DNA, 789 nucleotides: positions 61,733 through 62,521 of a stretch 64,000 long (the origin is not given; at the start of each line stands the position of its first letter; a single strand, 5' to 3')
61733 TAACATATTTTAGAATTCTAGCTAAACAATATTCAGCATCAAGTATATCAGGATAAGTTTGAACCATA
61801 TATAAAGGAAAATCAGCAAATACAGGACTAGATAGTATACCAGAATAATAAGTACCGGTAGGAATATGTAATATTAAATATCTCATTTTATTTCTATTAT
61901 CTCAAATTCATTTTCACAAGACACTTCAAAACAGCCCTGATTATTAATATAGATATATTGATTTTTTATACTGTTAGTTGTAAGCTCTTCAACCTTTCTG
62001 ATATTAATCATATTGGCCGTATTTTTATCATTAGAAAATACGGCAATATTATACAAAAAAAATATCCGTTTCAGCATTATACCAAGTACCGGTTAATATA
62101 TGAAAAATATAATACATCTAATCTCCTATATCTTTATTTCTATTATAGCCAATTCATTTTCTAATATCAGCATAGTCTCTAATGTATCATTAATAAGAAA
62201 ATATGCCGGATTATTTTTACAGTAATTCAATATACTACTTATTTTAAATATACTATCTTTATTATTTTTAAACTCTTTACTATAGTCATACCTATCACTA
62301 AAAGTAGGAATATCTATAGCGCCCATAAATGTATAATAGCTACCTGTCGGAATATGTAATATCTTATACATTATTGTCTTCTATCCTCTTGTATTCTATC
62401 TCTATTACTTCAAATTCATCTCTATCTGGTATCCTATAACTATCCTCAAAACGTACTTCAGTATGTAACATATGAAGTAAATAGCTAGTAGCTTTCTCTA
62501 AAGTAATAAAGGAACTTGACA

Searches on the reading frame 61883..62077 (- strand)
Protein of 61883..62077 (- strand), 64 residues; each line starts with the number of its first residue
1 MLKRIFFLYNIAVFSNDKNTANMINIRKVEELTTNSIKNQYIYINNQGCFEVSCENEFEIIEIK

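Call 51: list_cluster_members(proteins=[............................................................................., window:61883-62077:-, L026:1794-2099:+, window:62364-62630:-, L019:1243-1467:+, window:31226-31438:-, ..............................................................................])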
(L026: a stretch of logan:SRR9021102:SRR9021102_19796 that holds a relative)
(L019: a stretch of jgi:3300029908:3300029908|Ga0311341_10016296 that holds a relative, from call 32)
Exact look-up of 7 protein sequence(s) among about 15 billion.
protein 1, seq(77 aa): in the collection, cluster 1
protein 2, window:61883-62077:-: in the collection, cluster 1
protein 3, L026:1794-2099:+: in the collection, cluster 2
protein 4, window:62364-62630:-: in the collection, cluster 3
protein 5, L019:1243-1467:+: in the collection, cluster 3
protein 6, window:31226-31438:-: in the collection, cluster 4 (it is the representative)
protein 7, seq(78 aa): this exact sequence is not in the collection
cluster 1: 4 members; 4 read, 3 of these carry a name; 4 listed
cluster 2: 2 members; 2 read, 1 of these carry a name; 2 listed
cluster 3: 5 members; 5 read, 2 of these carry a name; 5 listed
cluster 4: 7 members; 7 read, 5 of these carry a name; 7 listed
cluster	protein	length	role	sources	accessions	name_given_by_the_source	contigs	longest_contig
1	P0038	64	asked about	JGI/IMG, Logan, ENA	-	hypothetical protein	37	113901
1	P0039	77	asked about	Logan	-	-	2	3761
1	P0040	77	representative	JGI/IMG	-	hypothetical protein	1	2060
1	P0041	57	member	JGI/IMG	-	hypothetical protein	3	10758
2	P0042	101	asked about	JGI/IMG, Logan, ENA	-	hypothetical protein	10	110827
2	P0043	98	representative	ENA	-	-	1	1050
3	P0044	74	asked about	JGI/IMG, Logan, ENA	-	hypothetical protein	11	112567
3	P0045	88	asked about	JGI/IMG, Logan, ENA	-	-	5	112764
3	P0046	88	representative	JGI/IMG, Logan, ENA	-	hypothetical protein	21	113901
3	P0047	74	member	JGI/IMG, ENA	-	-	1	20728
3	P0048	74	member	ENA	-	-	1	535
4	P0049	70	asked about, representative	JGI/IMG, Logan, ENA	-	hypothetical protein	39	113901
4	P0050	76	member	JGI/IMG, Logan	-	hypothetical protein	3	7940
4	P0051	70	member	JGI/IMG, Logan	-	hypothetical protein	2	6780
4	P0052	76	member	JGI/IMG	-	hypothetical protein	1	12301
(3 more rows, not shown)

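Call 55: find_encoding_contigs(protein=P0039, flank=1500, max_places=5)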
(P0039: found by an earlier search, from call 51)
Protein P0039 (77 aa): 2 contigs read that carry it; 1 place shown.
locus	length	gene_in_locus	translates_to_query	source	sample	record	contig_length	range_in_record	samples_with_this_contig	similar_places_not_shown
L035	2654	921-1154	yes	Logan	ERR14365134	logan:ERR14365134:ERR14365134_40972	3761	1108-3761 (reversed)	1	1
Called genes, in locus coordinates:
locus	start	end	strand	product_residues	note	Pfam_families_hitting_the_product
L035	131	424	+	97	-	-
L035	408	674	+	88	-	-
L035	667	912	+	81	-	-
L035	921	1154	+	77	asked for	-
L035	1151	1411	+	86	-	-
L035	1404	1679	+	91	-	-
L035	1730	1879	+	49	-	-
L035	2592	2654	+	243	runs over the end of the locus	-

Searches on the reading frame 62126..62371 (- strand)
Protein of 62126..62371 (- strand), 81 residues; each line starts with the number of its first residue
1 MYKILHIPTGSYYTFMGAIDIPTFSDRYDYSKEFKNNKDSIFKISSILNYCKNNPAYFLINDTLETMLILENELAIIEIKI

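Call 32: find_encoding_contigs(protein=window:62126-62371:-, flank=1500, max_places=10)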
Protein window:62126-62371:- (81 aa): 24 contigs read that carry it; 8 places shown.
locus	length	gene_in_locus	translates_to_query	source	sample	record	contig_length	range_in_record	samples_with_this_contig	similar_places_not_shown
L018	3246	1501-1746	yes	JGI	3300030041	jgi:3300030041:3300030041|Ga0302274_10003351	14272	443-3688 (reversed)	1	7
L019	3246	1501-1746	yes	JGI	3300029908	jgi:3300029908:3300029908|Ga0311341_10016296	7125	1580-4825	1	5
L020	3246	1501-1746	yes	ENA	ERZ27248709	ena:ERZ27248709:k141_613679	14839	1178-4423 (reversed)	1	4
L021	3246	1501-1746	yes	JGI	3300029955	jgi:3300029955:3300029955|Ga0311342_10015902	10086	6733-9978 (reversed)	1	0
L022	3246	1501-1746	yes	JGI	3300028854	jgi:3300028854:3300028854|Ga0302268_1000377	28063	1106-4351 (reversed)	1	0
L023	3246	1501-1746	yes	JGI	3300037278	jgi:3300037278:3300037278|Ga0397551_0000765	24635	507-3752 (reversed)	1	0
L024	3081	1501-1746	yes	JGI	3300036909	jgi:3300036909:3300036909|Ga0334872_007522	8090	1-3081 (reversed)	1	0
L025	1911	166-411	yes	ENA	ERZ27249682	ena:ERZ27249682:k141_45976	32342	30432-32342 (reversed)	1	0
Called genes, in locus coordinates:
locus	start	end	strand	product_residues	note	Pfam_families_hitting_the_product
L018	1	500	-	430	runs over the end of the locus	-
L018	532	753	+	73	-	-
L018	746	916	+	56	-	-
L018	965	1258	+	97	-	-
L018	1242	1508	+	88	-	-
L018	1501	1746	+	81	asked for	-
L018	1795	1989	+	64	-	-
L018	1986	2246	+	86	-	-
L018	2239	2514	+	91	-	-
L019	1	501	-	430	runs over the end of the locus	-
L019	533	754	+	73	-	-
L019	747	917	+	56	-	-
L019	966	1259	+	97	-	-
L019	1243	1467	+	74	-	-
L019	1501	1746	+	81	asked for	-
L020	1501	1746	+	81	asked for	-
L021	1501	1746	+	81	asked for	-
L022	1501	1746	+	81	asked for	-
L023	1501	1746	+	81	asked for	-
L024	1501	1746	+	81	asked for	-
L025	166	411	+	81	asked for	-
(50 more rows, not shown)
